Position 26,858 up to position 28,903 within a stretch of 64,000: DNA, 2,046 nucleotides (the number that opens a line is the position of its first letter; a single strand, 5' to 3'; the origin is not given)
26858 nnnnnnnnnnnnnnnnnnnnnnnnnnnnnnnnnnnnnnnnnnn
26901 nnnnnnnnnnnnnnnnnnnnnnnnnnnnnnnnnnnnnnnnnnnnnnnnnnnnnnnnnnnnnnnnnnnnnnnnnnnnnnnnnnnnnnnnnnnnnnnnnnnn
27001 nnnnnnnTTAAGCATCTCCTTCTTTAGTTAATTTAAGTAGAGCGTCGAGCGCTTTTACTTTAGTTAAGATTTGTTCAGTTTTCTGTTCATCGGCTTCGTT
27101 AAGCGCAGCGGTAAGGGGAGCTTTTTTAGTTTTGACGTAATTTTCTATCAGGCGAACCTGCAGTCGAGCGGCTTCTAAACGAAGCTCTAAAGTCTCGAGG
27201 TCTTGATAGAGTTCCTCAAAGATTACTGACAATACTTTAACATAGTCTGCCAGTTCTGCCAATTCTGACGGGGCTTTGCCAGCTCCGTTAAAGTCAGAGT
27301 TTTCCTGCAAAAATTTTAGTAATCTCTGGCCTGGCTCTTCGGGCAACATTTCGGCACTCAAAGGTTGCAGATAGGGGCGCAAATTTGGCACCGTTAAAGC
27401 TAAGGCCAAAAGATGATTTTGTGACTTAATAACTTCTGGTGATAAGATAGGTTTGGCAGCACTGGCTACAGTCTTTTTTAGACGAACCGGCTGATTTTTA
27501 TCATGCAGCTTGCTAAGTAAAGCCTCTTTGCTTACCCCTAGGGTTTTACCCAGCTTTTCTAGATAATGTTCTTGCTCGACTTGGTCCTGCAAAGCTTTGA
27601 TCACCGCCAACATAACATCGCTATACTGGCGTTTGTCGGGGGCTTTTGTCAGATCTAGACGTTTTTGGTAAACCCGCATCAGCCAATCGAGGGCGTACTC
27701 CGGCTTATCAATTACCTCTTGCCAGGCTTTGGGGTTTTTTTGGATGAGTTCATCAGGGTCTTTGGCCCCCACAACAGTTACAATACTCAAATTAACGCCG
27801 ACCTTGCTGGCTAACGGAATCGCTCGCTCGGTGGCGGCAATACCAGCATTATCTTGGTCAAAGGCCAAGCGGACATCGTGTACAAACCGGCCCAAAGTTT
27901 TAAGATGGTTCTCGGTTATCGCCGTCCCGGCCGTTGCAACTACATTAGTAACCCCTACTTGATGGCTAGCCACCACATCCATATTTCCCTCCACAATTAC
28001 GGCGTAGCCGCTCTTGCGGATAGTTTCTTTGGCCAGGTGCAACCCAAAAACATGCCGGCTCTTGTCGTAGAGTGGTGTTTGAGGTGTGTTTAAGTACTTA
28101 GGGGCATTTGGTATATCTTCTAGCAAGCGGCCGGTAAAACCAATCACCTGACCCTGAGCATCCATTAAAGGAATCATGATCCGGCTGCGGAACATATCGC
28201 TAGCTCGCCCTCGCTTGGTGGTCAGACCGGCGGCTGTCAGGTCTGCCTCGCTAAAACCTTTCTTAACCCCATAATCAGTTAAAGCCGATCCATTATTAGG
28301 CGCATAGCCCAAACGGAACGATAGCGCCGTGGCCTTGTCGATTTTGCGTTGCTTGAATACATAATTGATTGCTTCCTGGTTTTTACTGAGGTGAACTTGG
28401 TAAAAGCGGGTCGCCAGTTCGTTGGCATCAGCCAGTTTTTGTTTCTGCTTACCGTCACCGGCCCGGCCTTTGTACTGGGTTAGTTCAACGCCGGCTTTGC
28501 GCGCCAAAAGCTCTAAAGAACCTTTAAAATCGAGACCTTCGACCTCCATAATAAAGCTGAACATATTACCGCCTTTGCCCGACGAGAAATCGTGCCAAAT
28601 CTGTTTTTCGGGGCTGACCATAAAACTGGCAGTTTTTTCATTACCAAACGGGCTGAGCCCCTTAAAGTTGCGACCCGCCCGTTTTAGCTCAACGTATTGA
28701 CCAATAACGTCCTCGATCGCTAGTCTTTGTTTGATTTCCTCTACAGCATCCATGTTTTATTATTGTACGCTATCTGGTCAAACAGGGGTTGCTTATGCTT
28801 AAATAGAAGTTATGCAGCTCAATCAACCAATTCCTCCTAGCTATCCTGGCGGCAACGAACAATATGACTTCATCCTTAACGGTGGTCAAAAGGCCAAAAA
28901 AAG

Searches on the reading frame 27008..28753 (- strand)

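Call 10: search_protein_families(library=pfam, proteins=[window:27008-28753:-], max_evalue=0.001)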
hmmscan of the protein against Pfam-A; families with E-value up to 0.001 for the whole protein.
window:27008-28753:- (581 aa): 7 families
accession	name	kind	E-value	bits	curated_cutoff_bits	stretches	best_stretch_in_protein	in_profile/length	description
PF08275.17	DNAG_N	-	1.2e-32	113.2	26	1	117-242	1-128/128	DNA primase catalytic core, N-terminal domain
PF01807.25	Zn_ribbon_DnaG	-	7.9e-28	96.6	24.9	1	3-93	5-95/98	CHC2 zinc finger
PF13155.12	Toprim_2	-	1.5e-20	73.8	22.1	1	252-337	1-88/88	Toprim-like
PF13662.12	Toprim_4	-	5.5e-15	55.8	25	1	250-325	2-84/85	Toprim domain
PF01751.28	Toprim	-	7.3e-10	39.3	23.1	1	252-317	3-86/96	Toprim domain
PF10410.14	DnaB_bind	-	5.5e-09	36.6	20.6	1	356-410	2-56/56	DnaB-helicase binding domain of primase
PF13362.12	Toprim_3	-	8.4e-05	23.4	27.2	1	251-340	2-92/95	Toprim domain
